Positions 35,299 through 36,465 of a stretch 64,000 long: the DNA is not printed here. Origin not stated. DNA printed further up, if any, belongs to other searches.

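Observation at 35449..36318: TIR-like (COG4271/PF10137-type) domain protein embedded inside the menaquinone biosynthesis operon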

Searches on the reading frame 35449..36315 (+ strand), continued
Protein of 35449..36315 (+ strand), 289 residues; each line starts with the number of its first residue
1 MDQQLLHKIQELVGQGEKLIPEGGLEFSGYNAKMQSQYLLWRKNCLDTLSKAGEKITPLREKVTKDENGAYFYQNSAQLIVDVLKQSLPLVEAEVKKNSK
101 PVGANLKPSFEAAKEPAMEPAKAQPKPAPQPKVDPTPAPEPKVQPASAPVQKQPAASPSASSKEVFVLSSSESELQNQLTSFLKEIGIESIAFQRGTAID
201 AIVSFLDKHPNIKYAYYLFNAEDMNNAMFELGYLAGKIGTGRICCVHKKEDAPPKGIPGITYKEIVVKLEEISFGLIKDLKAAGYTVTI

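Call 65: find_homologous_proteins(query=L048:10001-10867:+, max_evalue=0.001)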
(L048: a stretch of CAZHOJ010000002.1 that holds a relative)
Query L048:10001-10867:+ (289 aa): 509 proteins with E <= 0.001 among 6197 candidates; the best 120 are listed.
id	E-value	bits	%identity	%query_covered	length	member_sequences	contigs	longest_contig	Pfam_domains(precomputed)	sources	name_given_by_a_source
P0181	5.1e-186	635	100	100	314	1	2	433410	PF10137.15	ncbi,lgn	-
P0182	1.3e-146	506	79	100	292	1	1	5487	PF10137.15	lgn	-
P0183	4.9e-142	491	77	100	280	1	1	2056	PF10137.15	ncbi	-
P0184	4.6e-141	487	79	100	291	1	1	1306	PF10137.15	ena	-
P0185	1.1e-123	430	69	100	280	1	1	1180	-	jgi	jgi:hypothetical protein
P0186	1.9e-121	423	66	100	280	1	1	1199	PF10137.15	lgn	-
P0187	4.8e-120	419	65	100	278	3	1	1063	PF10137.15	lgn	-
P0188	2.5e-119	416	65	100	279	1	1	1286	PF10137.15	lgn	-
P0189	5.7e-119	415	65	100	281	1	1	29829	PF10137.15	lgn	-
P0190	1.0e-118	414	64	100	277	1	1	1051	PF10137.15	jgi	jgi:hypothetical protein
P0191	1.3e-118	414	64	100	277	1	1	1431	PF10137.15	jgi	jgi:hypothetical protein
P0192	2.7e-118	413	65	100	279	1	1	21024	PF10137.15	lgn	-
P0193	3.9e-118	412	66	100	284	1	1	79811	PF10137.15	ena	-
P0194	8.4e-118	411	65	100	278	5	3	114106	PF10137.15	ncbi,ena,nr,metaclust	ncbi:MAG: hypothetical protein A2X67_04545 [Ignavibacteria bacterium GWA2_55_11]|nr:MAG: hypothetica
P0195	3.5e-117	409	65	100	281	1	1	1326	PF10137.15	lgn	-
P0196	9.6e-117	408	68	96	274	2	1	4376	PF10137.15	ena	-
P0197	2.6e-116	406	64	100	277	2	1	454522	PF10137.15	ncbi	-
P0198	3.8e-116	406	63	100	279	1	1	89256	PF10137.15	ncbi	-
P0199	7.6e-116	405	64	100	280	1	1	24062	PF10137.15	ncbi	-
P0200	3.8e-114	399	65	100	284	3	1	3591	PF10137.15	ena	-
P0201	9.4e-114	398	62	100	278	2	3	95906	PF10137.15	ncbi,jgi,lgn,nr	ncbi:MAG: nucleotide-binding protein [Bacteroidetes bacterium]|jgi:hypothetical protein|nr:nucleotid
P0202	9.8e-113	395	64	100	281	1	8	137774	PF10137.15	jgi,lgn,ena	jgi:hypothetical protein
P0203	1.0e-112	395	62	100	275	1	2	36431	PF10137.15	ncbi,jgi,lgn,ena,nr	ncbi:MAG TPA: TIR domain-containing protein [Bacteroidota bacterium]|nr:TIR domain-containing protei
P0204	2.7e-112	393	65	96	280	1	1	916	PF10137.15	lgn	-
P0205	3.2e-112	393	63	100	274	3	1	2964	PF10137.15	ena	-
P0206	9.3e-112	391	63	100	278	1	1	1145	PF10137.15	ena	-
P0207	2.1e-110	387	62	100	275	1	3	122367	PF10137.15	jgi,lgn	jgi:predicted nucleotide-binding protein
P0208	7.0e-110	385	60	100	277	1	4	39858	PF10137.15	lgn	-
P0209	7.1e-110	385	60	100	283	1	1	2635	PF10137.15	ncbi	-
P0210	9.5e-110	385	60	100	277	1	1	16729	PF10137.15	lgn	-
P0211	1.1e-109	385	61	100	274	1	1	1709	PF10137.15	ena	-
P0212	1.3e-109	384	62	100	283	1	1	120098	PF10137.15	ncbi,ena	-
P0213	1.3e-109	384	60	100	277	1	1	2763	PF10137.15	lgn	-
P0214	2.1e-109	384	61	95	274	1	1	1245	PF10137.15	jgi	-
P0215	2.2e-109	384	57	100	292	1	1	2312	PF10137.15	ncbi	-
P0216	4.7e-109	383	63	99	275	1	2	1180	PF10137.15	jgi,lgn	jgi:hypothetical protein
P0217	5.5e-109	382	62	100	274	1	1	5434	PF10137.15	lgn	-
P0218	1.1e-108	381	64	100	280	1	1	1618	PF10137.15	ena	-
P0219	1.6e-108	381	61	100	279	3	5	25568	PF10137.15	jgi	jgi:hypothetical protein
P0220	1.8e-108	381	61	99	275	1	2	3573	PF10137.15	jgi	jgi:hypothetical protein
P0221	2.0e-108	380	60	100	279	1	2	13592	PF10137.15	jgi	jgi:hypothetical protein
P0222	2.2e-108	380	59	100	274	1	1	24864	PF10137.15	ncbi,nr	ncbi:MAG: nucleotide-binding protein [Ignavibacteriales bacterium]|nr:nucleotide-binding protein [Ig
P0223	2.6e-108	380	63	100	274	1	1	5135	PF10137.15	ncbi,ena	ncbi:MAG TPA: TIR domain-containing protein [Bacteroidota bacterium]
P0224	2.9e-108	380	62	100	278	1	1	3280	PF10137.15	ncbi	-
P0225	2.9e-108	380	62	100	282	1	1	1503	PF10137.15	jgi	jgi:predicted nucleotide-binding protein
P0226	5.0e-108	379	60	100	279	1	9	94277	PF10137.15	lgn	-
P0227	5.7e-108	379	59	100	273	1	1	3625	PF10137.15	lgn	-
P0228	5.8e-108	379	63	100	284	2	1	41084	PF10137.15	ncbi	-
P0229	9.6e-108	378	62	100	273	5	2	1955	PF10137.15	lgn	-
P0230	1.0e-107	378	61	100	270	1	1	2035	PF10137.15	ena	-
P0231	1.1e-107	378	64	99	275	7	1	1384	PF10137.15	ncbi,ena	ncbi:MAG: TIR domain-containing protein [Bacteroidota bacterium]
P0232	1.1e-107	378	62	100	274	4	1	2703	PF10137.15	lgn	-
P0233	1.4e-107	378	63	100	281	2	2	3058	PF10137.15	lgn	-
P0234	1.5e-107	378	59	100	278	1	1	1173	PF10137.15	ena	-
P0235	1.8e-107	377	60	99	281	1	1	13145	PF10137.15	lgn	-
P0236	3.2e-107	376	60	100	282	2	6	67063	PF10137.15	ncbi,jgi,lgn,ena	-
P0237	3.9e-107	376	62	100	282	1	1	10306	PF10137.15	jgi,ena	-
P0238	4.1e-107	376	62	100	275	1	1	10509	PF10137.15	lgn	-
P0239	4.5e-107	376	59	100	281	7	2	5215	PF10137.15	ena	-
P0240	1.1e-106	375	59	100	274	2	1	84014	PF10137.15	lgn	-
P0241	1.7e-106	374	62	100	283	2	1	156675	PF10137.15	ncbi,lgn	-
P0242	1.8e-106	374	58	100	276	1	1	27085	PF10137.15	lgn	-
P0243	2.1e-106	374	62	100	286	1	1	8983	PF10137.15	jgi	jgi:hypothetical protein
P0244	2.8e-106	373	61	100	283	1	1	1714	PF10137.15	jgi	jgi:hypothetical protein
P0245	3.7e-106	373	62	100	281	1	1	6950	PF10137.15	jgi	jgi:hypothetical protein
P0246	5.2e-106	373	60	100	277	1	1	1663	PF10137.15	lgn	-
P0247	5.8e-106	372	59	100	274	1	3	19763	PF10137.15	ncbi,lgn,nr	ncbi:MAG: nucleotide-binding protein [Ignavibacteriales bacterium]|nr:nucleotide-binding protein [Ig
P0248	6.3e-106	372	58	100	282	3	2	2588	PF10137.15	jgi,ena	-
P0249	6.9e-106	372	59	100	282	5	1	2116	PF10137.15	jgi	jgi:Predicted nucleotide-binding protein containing TIR-like domain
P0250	7.5e-106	372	60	99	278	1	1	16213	PF10137.15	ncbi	-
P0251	8.1e-106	372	58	100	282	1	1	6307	PF10137.15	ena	-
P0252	9.7e-106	372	61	98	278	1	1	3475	PF10137.15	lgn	-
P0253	1.5e-105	371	60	100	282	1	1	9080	PF10137.15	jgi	-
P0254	1.6e-105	371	60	100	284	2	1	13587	PF10137.15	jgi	jgi:hypothetical protein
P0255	1.6e-105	371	62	100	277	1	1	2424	PF10137.15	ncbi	-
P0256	1.7e-105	371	58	100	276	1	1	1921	PF10137.15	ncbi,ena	-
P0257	1.7e-105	371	58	100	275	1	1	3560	PF10137.15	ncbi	-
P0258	1.8e-105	371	60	100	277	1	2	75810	PF10137.15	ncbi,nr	ncbi:MAG: nucleotide-binding protein [Ignavibacteriae bacterium]|nr:nucleotide-binding protein [Igna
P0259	2.1e-105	371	60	100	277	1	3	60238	PF10137.15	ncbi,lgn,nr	ncbi:MAG: nucleotide-binding protein [Ignavibacteriales bacterium]|nr:nucleotide-binding protein [Ig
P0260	2.4e-105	370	56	100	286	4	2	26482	PF10137.15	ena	-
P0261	2.7e-105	370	59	100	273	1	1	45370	PF10137.15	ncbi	-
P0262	3.1e-105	370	60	100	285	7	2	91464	PF10137.15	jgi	-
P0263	3.4e-105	370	61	100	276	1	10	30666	PF10137.15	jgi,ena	jgi:predicted nucleotide-binding protein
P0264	3.7e-105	370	59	100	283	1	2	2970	PF10137.15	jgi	jgi:hypothetical protein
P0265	3.7e-105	370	60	100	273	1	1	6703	PF10137.15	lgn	-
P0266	4.3e-105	370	59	100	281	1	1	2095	PF10137.15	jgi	jgi:predicted nucleotide-binding protein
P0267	4.5e-105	369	61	100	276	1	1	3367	PF10137.15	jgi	jgi:predicted nucleotide-binding protein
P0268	5.1e-105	369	59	100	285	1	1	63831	PF10137.15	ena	-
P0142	7.2e-105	369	60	100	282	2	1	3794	PF10137.15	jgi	jgi:hypothetical protein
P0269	7.4e-105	369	60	100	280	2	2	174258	PF10137.15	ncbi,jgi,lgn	-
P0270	9.1e-105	368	60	100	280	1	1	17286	PF10137.15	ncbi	-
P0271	1.0e-104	368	62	100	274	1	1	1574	PF10137.15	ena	-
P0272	1.2e-104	368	61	100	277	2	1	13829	PF10137.15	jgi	-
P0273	1.3e-104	368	59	99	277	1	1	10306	PF10137.15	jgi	jgi:hypothetical protein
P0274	1.6e-104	368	60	100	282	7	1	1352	PF10137.15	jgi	jgi:hypothetical protein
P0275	1.8e-104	367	57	100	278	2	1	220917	PF10137.15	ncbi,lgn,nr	ncbi:MAG TPA: TIR domain-containing protein [Bacteroidota bacterium]|nr:TIR domain-containing protei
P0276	2.2e-104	367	61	100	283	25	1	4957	PF10137.15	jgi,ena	-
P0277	2.7e-104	367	61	100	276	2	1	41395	PF10137.15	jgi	jgi:predicted nucleotide-binding protein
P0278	3.0e-104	367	58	100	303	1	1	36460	PF10137.15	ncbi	-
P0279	3.4e-104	367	60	99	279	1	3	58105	PF10137.15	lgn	-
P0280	3.9e-104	366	62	98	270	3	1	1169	PF10137.15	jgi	jgi:hypothetical protein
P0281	5.0e-104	366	60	100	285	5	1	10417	PF10137.15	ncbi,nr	ncbi:MAG: nucleotide-binding protein [Ignavibacteriales bacterium]|nr:nucleotide-binding protein [Ig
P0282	5.8e-104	366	60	100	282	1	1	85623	PF10137.15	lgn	-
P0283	6.4e-104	366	62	99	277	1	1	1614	PF10137.15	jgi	jgi:hypothetical protein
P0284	6.6e-104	366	62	100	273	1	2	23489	PF10137.15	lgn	-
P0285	7.3e-104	365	59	100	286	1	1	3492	PF10137.15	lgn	-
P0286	8.8e-104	365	59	100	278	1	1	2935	PF10137.15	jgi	jgi:hypothetical protein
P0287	1.2e-103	365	60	100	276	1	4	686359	PF10137.15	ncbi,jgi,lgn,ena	ncbi:MAG: TIR domain-containing protein [Bacteroidota bacterium]|jgi:predicted nucleotide-binding pr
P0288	1.3e-103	365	59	100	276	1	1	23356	PF10137.15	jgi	jgi:predicted nucleotide-binding protein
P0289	1.5e-103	364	63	100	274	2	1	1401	PF10137.15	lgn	-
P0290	1.7e-103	364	59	99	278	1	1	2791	PF10137.15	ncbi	-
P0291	1.9e-103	364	59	100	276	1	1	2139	PF10137.15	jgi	jgi:hypothetical protein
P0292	2.0e-103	364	63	99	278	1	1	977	PF10137.15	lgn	-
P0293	2.4e-103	364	61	100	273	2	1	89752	PF10137.15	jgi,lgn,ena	-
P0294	2.8e-103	364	59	100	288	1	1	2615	PF10137.15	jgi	jgi:predicted nucleotide-binding protein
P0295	3.2e-103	363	60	100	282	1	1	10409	PF10137.15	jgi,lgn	jgi:hypothetical protein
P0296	4.2e-103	363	61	100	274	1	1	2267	PF10137.15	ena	-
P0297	4.2e-103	363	60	100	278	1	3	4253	PF10137.15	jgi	jgi:hypothetical protein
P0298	4.8e-103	363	60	99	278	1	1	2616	PF10137.15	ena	-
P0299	5.5e-103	363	58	100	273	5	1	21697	PF10137.15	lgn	-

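Call 66: find_encoding_contigs(protein=P0194, flank=10000, max_places=1)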
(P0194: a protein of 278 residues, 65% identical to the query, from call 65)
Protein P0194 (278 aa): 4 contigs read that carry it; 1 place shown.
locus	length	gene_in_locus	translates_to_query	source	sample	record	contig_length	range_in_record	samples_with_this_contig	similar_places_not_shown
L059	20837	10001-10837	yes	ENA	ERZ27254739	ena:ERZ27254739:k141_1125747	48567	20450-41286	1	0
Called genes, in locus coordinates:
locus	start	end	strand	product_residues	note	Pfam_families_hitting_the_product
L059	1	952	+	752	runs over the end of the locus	PF01751:Toprim, PF13662:Toprim_4 (faint), PF01131:Topoisom_bac, PF01396:Zn_ribbon_Top1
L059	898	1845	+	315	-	PF02899:Phage_int_SAM_1, PF13102:Phage_int_SAM_5 (weak), PF13495:Phage_int_SAM_4, PF00589:Phage_integrase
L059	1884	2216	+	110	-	PF02482:Ribosomal_S30AE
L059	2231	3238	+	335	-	PF02603:Hpr_kinase_N, PF07475:Hpr_kinase_C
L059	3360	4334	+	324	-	PF01551:Peptidase_M23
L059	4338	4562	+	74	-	PF11387:DUF2795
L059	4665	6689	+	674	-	PF07244:POTRA, PF01103:Omp85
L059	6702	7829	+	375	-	PF13177:DNA_pol3_delta2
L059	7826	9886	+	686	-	PF00133:tRNA-synt_1, PF09334:tRNA-synt_1g, PF08264:Anticodon_1 (weak), PF19303:Anticodon_3, PF01588:tRNA_bind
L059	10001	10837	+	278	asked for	PF10137:CAP12-PCTIR_TIR (weak)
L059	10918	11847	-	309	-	PF04909:Amidohydro_2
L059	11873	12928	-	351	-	PF01209:Ubie_methyltran, PF13489:Methyltransf_23, PF08241:Methyltransf_11, PF08242:Methyltransf_12, PF13649:Methyltransf_25, PF13847:Methyltransf_31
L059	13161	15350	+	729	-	PF13620:CarboxypepD_reg, PF13715:CarbopepD_reg_2, PF07715:Plug, PF00593:TonB_dep_Rec_b-barrel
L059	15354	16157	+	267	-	PF01026:TatD_DNase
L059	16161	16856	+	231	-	PF03315:SDH_beta, PF01842:ACT, PF22629:ACT_AHAS_ss (weak)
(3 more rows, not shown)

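Call 67: find_encoding_contigs(protein=P0287, flank=10000, max_places=1)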
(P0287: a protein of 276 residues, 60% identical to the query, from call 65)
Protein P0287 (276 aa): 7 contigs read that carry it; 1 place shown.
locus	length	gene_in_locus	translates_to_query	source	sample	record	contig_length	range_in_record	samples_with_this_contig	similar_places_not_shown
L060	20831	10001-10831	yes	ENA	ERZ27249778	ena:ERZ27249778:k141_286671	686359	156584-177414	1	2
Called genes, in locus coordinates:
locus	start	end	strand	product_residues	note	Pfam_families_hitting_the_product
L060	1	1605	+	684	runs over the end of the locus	PF07244:POTRA, PF01103:Omp85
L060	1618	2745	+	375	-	PF13177:DNA_pol3_delta2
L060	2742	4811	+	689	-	PF00133:tRNA-synt_1, PF09334:tRNA-synt_1g, PF08264:Anticodon_1, PF19303:Anticodon_3, PF01588:tRNA_bind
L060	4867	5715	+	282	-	PF01040:UbiA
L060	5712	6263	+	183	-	PF02441:Flavoprotein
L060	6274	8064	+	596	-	PF20695:UbiD_N, PF01977:UbiD, PF20696:UbiD_C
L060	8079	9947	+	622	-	PF04055:Radical_SAM, PF19288:CofH_C, PF02621:VitK2_biosynth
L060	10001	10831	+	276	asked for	PF10137:CAP12-PCTIR_TIR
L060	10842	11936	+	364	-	PF04055:Radical_SAM, PF19288:CofH_C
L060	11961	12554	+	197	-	-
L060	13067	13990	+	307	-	-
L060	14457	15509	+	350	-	PF13412:HTH_24 (weak), PF13581:HATPase_c_2, PF02518:HATPase_c (weak), PF14213:DUF4325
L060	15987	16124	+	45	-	-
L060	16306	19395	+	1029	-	PF22240:ISP_coupler, PF02384:N6_Mtase, PF07669:Eco57I, PF18135:Type_ISP_C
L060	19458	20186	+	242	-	PF11149:DUF2924 (weak), PF18755:RAMA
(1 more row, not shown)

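Call 68: find_encoding_contigs(protein=P0275, flank=10000, max_places=1)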
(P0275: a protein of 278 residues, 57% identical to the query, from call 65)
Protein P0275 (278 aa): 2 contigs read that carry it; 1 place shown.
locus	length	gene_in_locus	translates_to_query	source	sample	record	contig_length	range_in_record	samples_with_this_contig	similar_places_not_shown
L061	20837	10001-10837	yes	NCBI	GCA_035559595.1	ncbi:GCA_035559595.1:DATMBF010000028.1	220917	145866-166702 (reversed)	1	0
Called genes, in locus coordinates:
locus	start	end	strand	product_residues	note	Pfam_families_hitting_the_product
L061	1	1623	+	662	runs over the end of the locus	PF07244:POTRA, PF01103:Omp85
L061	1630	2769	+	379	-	PF13177:DNA_pol3_delta2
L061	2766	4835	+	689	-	PF00133:tRNA-synt_1, PF09334:tRNA-synt_1g, PF08264:Anticodon_1, PF19303:Anticodon_3, PF01588:tRNA_bind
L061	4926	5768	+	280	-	PF01040:UbiA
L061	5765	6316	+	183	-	PF02441:Flavoprotein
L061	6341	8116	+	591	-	PF20695:UbiD_N, PF01977:UbiD, PF20696:UbiD_C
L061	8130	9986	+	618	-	PF04055:Radical_SAM, PF19288:CofH_C, PF02621:VitK2_biosynth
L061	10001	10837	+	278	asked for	PF10137:CAP12-PCTIR_TIR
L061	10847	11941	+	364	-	PF04055:Radical_SAM, PF19288:CofH_C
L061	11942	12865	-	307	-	PF04909:Amidohydro_2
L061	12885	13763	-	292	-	PF02621:VitK2_biosynth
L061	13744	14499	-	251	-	PF00891:Methyltransf_2 (weak), PF01209:Ubie_methyltran, PF13489:Methyltransf_23, PF13847:Methyltransf_31, PF08241:Methyltransf_11, PF08242:Methyltransf_12, PF13649:Methyltransf_25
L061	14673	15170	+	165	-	-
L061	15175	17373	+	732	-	PF13620:CarboxypepD_reg, PF13715:CarbopepD_reg_2, PF07715:Plug, PF00593:TonB_dep_Rec_b-barrel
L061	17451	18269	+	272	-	PF01026:TatD_DNase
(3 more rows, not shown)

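Call 69: find_encoding_contigs(protein=P0197, flank=10000, max_places=1)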
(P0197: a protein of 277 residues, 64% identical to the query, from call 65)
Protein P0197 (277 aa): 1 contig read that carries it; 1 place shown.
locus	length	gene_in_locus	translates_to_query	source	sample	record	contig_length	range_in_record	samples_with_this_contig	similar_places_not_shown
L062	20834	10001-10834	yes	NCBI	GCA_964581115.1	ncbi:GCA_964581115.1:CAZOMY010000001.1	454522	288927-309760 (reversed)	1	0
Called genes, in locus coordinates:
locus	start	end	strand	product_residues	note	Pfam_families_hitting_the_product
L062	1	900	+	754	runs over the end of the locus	PF01751:Toprim, PF13662:Toprim_4 (weak), PF01131:Topoisom_bac, PF01396:Zn_ribbon_Top1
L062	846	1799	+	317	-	PF02899:Phage_int_SAM_1, PF13495:Phage_int_SAM_4 (faint), PF00589:Phage_integrase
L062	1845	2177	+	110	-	PF02482:Ribosomal_S30AE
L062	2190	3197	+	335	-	PF02603:Hpr_kinase_N, PF07475:Hpr_kinase_C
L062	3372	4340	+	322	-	PF01551:Peptidase_M23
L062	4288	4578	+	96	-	PF11387:DUF2795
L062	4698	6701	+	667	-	PF07244:POTRA, PF01103:Omp85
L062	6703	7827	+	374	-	PF13177:DNA_pol3_delta2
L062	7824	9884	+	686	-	PF00133:tRNA-synt_1, PF09334:tRNA-synt_1g, PF08264:Anticodon_1 (weak), PF19303:Anticodon_3, PF01588:tRNA_bind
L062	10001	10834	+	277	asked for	PF10137:CAP12-PCTIR_TIR (faint)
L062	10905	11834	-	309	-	PF04909:Amidohydro_2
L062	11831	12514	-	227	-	PF01209:Ubie_methyltran, PF13489:Methyltransf_23, PF13847:Methyltransf_31, PF08241:Methyltransf_11, PF08242:Methyltransf_12, PF13649:Methyltransf_25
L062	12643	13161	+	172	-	-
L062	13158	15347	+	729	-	PF13620:CarboxypepD_reg, PF13715:CarbopepD_reg_2, PF07715:Plug, PF00593:TonB_dep_Rec_b-barrel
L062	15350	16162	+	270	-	PF01026:TatD_DNase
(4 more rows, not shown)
